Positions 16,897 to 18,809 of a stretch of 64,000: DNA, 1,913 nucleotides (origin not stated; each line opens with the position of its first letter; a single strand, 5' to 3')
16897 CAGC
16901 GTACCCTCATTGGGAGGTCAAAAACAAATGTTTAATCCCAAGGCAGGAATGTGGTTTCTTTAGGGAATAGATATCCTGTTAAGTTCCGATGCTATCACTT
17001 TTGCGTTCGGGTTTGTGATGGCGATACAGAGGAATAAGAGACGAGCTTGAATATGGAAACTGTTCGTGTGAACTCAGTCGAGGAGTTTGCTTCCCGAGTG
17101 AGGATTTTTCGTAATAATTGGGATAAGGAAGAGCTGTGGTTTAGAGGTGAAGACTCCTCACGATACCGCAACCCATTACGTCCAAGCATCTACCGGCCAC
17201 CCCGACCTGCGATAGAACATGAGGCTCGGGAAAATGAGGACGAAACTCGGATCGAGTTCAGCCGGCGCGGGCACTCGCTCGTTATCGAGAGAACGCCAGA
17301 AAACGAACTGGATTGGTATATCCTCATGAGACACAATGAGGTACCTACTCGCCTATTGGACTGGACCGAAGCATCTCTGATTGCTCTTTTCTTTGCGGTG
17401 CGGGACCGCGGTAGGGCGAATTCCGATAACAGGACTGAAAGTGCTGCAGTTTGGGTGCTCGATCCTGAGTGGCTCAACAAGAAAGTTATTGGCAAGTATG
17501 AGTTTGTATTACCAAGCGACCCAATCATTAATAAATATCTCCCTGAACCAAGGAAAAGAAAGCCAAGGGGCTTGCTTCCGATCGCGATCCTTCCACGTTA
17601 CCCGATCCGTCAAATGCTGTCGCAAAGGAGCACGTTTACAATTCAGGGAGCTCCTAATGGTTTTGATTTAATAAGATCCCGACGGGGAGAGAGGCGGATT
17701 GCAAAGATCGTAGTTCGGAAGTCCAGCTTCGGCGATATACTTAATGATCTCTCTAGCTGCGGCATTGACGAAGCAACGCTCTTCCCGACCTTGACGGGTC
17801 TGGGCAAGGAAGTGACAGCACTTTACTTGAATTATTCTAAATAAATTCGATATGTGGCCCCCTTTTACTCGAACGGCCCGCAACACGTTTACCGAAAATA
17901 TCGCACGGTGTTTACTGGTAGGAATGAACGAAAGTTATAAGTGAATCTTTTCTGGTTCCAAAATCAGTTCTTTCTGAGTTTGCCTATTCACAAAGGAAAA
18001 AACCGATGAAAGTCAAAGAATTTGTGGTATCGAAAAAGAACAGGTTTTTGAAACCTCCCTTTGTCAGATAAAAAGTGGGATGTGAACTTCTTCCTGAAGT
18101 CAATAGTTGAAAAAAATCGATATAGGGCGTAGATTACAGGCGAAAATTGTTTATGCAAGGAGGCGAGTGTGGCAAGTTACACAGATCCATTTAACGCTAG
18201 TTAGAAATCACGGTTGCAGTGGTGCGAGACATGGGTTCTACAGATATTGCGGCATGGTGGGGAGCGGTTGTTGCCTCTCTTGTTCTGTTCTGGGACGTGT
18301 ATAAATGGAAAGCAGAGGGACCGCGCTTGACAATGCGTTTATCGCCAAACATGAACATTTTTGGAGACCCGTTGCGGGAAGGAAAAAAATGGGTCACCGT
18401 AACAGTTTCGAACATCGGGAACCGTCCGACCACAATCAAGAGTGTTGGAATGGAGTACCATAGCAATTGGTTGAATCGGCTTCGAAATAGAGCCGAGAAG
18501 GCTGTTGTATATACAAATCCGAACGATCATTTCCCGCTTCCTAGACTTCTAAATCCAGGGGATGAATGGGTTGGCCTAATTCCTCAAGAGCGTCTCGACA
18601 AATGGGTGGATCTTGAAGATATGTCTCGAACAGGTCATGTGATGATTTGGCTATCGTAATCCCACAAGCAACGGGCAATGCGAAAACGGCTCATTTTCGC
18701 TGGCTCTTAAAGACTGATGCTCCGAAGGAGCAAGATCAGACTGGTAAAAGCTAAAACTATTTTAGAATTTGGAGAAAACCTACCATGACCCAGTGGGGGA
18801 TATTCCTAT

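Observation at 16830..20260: About 3.4 kb AT-rich (about 43% GC) islet in a 60% GC background encoding an FRG-domain protein and two unknown proteins, a candidate uncharacterised accessory/defence module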

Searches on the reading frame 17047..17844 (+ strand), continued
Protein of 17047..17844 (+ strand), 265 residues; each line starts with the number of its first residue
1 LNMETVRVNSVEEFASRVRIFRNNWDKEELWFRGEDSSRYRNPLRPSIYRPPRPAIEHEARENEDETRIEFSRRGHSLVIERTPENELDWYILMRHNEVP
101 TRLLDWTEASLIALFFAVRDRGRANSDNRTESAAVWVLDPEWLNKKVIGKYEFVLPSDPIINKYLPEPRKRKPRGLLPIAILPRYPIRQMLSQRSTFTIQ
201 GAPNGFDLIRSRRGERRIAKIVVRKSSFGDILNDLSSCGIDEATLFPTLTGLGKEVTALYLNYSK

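Call 102: search_protein_families(library=padloc, proteins=[L047:8712-9218:-, L047:9367-10689:-, L047:6948-8258:-, L047:6532-6951:-, L035:4303-5880:+, L044:320-1684:+, L037:6912-7328:-], max_evalue=0.001)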
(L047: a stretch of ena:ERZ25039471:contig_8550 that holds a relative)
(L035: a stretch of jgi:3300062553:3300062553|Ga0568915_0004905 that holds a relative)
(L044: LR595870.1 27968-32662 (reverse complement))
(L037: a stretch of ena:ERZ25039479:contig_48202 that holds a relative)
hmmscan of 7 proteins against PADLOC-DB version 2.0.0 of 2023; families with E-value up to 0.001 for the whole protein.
L047:8712-9218:- (168 aa): 1 family
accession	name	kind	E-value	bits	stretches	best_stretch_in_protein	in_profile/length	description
PDLC02337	AbiLii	-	1.4e-19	69.4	1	39-162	45-96/170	AbiLii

L047:9367-10689:- (440 aa): 51 families (the best 25 are shown)
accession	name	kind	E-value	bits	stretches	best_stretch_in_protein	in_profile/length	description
PDLC02335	AbiLi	-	7.8e-101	335.4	1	1-432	49-295/326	AbiLi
PDLC02980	AriA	-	7.3e-36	122.7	2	46-149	1-108/304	-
PDLC04426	PDC-M12A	-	5.3e-17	60.3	2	324-418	280-367/369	-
PDLC04178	HEC-01A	-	1.5e-16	58.4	2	285-398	245-356/399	-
PDLC04570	PDC-M31A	-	2e-13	48.3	1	304-422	269-393/395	-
PDLC04391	PDC-M07A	-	2e-12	44.8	2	306-401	285-380/412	-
PDLC04389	PDC-M07A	-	3.5e-12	44.1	1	324-402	324-403/443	-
PDLC04176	HEC-01A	-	4.9e-12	43.9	2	47-139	26-119/371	-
PDLC04180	HEC-01A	-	5.4e-12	43.6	1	299-393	249-342/382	-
PDLC04182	HEC-01A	-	9.4e-11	39.3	1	302-395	283-372/406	-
PDLC04392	PDC-M07A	-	9.5e-11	39.4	2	40-72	17-49/432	-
PDLC04177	HEC-01A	-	1e-10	39.3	1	258-398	234-365/393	-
PDLC02979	AriA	-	2.1e-10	39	1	327-371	329-372/373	-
PDLC04179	HEC-01A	-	3.2e-10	37.7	1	305-400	340-430/459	-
PDLC04393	PDC-M07A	-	7.8e-10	36.3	1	306-401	289-384/435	-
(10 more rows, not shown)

L047:6948-8258:- (436 aa): 0 families

L047:6532-6951:- (139 aa): 0 families

L035:4303-5880:+ (525 aa): 1 family
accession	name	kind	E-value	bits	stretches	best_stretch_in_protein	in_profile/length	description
PDLC03826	DitA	-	9.8e-24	82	1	34-469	28-445/486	-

L044:320-1684:+ (454 aa): 14 families
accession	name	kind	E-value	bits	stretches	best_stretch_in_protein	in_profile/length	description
PDLC04936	PDC-S15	-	7.3e-98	325.6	1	168-451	21-297/300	-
PDLC04933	PDC-S15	-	7.9e-97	322.2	1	170-452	8-282/286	-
PDLC04930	PDC-S15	-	1.9e-67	226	1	170-445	5-274/380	-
PDLC04927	PDC-S15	-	5.3e-47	158.6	1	167-450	11-302/422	-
PDLC04938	PDC-S15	-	2.1e-40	136.9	2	160-299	43-170/276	-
PDLC04926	PDC-S15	-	1.3e-34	117.6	1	170-436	5-280/300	-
PDLC04939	PDC-S15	-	1.2e-30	104.9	1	171-285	9-121/487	-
PDLC04937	PDC-S15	-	1.1e-26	92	1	170-443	16-241/254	-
PDLC04931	PDC-S15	-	1.9e-14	52.1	1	170-281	44-162/282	-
PDLC04932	PDC-S15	-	5.5e-13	47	1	170-449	23-318/324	-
PDLC04934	PDC-S15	-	1.8e-11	41.7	1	172-286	40-159/416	-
PDLC04929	PDC-S15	-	2.1e-11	42.3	1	170-296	5-143/308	-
PDLC04940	PDC-S15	-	2.6e-11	41.6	1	179-283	44-161/280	-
PDLC04935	PDC-S15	-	3.1e-06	24.3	1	189-288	136-236/535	-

L037:6912-7328:- (138 aa): 0 families

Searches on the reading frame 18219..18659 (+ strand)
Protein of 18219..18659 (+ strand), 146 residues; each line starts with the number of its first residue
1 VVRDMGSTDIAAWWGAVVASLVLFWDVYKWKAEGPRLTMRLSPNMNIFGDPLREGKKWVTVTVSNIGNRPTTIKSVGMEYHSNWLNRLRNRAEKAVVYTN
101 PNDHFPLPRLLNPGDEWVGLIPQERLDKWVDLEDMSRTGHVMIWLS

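Call 3: search_protein_families(library=pfam, proteins=[window:18219-18659:+], max_evalue=0.1)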
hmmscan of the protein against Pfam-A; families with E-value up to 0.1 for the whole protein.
window:18219-18659:+ (146 aa): 0 families

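Call 4: search_protein_families(library=padloc, proteins=[window:18219-18659:+], max_evalue=0.1)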
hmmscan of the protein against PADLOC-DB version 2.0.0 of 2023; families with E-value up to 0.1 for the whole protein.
window:18219-18659:+ (146 aa): 0 families

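Call 6: search_protein_families(library=ncbifam, proteins=[window:18219-18659:+], max_evalue=0.1)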
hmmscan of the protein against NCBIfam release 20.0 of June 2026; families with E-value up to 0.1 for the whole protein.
window:18219-18659:+ (146 aa): 1 family
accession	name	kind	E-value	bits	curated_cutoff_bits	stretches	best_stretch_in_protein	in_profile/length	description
TIGR00192.1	urease_beta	equivalog_domain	0.049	13.8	90.3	1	53-84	16-44/103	urease subunit beta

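Call 7: search_protein_families(library=phrogs, proteins=[window:18219-18659:+], max_evalue=0.1)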
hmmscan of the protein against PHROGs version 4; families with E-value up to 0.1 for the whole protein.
window:18219-18659:+ (146 aa): 0 families

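Call 15: find_homologous_proteins(query=window:18219-18659:+, max_evalue=0.01)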
Query window:18219-18659:+ (146 aa): 50 proteins with E <= 0.01 among 62 candidates.
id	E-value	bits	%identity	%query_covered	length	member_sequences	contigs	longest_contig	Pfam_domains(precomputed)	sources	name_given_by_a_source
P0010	2.7e-93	328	100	97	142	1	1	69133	-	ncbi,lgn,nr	ncbi:MAG: hypothetical protein HY283_01355 [Nitrospirae bacterium]|nr:hypothetical protein [Nitrospi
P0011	6.8e-74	265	77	100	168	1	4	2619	-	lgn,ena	-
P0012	5.2e-72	259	75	100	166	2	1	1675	-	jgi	jgi:hypothetical protein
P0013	6.6e-72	259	76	97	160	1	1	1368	-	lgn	-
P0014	1.7e-71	257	75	100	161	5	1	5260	-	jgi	jgi:hypothetical protein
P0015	1.1e-70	255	77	97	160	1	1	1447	-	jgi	jgi:hypothetical protein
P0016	2.4e-70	254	74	100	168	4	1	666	-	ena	-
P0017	5.2e-69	249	72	97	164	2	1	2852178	-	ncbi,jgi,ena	jgi:hypothetical protein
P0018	7.8e-69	249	73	100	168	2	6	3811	-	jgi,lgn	jgi:hypothetical protein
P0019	1.1e-68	248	71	100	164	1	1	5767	-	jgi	-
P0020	1.9e-68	247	72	99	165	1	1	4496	-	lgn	-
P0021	1.9e-68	247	70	100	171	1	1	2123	-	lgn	-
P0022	2.3e-68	247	73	100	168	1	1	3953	-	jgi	jgi:hypothetical protein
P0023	2.6e-68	247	69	100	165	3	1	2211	-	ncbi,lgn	-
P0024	9.2e-68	245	69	100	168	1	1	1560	-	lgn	-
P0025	2.7e-66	240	70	97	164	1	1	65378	-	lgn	-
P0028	2.0e-63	231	66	100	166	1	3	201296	-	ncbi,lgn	-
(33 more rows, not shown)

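Call 17: find_encoding_contigs(protein=P0017, flank=6000, max_places=3)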
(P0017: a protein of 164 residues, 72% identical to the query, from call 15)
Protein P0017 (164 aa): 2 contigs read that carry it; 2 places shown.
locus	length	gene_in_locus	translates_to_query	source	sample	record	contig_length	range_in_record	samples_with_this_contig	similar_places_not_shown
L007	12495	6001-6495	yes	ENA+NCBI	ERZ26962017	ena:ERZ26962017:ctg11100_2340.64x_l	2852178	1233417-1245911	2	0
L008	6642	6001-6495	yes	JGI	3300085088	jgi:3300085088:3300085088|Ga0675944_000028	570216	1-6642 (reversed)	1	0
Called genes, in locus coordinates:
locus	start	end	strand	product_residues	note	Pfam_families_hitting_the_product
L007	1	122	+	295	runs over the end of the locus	PF00795:CN_hydrolase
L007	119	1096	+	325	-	PF00561:Abhydrolase_1, PF12146:Hydrolase_4, PF12697:Abhydrolase_6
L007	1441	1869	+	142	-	-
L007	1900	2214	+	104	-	-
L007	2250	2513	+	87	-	-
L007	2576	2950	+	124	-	PF05656:DUF805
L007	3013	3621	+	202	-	-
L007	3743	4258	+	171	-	PF07885:Ion_trans_2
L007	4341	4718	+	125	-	PF00903:Glyoxalase, PF18029:Glyoxalase_6 (weak)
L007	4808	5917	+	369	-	PF14512:TM1586_NiRdase (faint), PF00881:Nitroreductase (faint)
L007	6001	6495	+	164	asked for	-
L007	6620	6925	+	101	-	-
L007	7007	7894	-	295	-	PF03547:Mem_trans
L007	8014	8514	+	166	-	PF02600:DsbB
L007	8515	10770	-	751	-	PF00390:malic, PF03949:Malic_M, PF01515:PTA_PTB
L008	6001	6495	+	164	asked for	-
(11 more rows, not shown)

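Call 18: find_encoding_contigs(protein=P0028, flank=6000, max_places=3)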
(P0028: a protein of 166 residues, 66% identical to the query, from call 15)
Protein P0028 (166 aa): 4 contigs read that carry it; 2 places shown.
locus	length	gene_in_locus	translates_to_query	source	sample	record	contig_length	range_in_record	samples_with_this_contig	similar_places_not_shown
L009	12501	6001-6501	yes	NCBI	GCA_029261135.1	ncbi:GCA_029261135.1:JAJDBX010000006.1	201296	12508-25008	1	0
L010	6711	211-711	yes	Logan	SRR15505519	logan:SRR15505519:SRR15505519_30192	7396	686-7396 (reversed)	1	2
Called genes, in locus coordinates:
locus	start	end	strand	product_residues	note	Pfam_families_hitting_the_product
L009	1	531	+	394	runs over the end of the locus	PF00108:Thiolase_N, PF00109:ketoacyl-synt (faint), PF02803:Thiolase_C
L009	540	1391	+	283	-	PF02737:3HCDH_N, PF03446:NAD_binding_2 (weak), PF00725:3HCDH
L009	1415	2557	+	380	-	PF02771:Acyl-CoA_dh_N, PF02770:Acyl-CoA_dh_M, PF22924:ACOX_C_alpha1 (faint), PF00441:Acyl-CoA_dh_1, PF08028:Acyl-CoA_dh_2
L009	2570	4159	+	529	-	PF01642:MM_CoA_mutase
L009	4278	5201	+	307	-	PF05099:TerB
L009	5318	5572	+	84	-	PF04014:MazE_antitoxin (weak)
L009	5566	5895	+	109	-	PF02452:PemK_toxin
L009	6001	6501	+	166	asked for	-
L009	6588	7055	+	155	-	PF12690:BsuPI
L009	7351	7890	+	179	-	PF00156:Pribosyltran, PF14681:UPRTase (weak)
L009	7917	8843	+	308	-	PF02729:OTCace_N, PF00185:OTCace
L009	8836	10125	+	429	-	PF07969:Amidohydro_3 (faint), PF01979:Amidohydro_1, PF12890:DHOase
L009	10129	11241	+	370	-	PF00988:CPSase_sm_chain, PF00117:GATase, PF07722:Peptidase_C26 (faint)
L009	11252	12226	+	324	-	PF00574:CLP_protease (weak), PF25145:NfeD1b_N, PF01343:Peptidase_S49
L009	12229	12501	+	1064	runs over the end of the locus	PF25596:CPSase_L_D1, PF02786:CPSase_L_D2, PF02787:CPSase_L_D3, PF25596:CPSase_L_D1, PF02222:ATP-grasp (weak), PF02786:CPSase_L_D2, PF07478:Dala_Dala_lig_C (weak), PF02142:MGS, +4 more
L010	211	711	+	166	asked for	-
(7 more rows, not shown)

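Call 52: find_related_loci(query=A3, collection=viral_contigs, flank=6000)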
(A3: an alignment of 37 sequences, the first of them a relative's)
Query A3 (142 aa) in viral_contigs; peptide patterns used: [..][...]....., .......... (x = any residue, [..] = any of these).
76 stretches matched a pattern; 6 encode a relative of the query (tblastn E <= 1e-3); 6 distinct loci.
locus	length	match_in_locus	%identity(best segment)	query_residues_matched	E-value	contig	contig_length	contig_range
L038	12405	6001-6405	31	4-141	1e-22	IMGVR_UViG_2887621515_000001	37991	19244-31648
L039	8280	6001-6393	33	8-141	7e-21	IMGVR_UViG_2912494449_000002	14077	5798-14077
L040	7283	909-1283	38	1-128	5e-20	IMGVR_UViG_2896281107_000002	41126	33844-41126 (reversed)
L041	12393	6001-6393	31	8-141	2e-18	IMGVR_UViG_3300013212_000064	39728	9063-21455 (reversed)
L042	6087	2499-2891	30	8-141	2e-17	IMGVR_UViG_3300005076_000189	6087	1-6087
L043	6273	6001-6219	37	8-80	5e-16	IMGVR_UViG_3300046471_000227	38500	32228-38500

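Call 59: predict_structure(alignment_id=A3)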
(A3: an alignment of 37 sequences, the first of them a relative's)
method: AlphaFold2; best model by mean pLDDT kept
length: 142 residues; sequences in the alignment: 37
mean_pLDDT: 91.0   pTM: 0.73
mean pLDDT of the five models: 91.0, 90.6, 90.5, 89.4, 88.8
residues with pLDDT >= 90: 98; 70-90: 43; 50-70: 1; < 50: 0
segments of 3 or more residues with pLDDT < 50: none
pLDDT, mean of each block of 10 residues (from residue 1): 83 95 90 94 85 93 95 94 92 87 93 93 87 92 93
secondary structure, 60 per line:
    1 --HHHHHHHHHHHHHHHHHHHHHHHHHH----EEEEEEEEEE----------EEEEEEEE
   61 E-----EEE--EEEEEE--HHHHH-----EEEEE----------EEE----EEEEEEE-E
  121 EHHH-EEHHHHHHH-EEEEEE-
elements in order: H3-28 E33-42 E53-61 E67-69 E72-77 H80-84 E90-94 E105-107 E112-118 H128-134 E136-141

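Call 78: search_dna_similar(query=window:18219-18659:+, collection=phages, mode=protein, max_evalue=0.001, max_rows=15)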
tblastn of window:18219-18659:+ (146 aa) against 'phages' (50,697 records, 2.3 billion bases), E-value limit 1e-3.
No match.

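Call 100: find_encoding_contigs(protein=P0025, flank=6000, max_places=2)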
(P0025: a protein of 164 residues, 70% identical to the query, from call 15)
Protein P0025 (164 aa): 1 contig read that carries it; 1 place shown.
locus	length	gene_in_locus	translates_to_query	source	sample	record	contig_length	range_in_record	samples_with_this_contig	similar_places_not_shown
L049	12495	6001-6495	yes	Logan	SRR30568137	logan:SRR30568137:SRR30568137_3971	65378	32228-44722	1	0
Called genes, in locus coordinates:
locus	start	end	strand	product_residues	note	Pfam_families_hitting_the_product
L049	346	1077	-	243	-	PF09851:SHOCT (weak)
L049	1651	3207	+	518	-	PF02142:MGS, PF01808:AICARFT_IMPCHas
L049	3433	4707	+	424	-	PF02844:GARS_N, PF01071:GARS_A, PF02843:GARS_C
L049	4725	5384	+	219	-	PF01300:Sua5_yciO_yrdC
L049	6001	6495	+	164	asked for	-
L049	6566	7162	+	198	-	-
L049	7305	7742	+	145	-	-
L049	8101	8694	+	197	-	PF03848:TehB, PF08241:Methyltransf_11, PF13649:Methyltransf_25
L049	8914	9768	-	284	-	PF01073:3Beta_HSD (faint), PF01370:Epimerase, PF04321:RmlD_sub_bind, PF16363:GDP_Man_Dehyd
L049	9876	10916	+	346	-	PF00155:Aminotran_1_2, PF01212:Beta_elim_lyase, PF01041:DegT_DnrJ_EryC1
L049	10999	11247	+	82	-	-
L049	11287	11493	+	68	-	-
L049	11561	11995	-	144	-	-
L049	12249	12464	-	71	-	-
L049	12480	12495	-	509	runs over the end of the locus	PF13541:ChlI, PF00493:MCM (faint), PF01078:Mg_chelatase, PF07728:AAA_5 (faint), PF13335:Mg_chelatase_C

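Call 102: search_protein_families(library=padloc, proteins=[L049:6566-7162:+, L009:6588-7055:+], max_evalue=0.001)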
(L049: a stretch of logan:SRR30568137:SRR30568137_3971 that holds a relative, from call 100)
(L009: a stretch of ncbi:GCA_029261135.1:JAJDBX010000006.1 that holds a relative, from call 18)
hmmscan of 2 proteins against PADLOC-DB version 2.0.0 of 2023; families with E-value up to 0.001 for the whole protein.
L049:6566-7162:+ (198 aa): 0 families

L009:6588-7055:+ (155 aa): 0 families
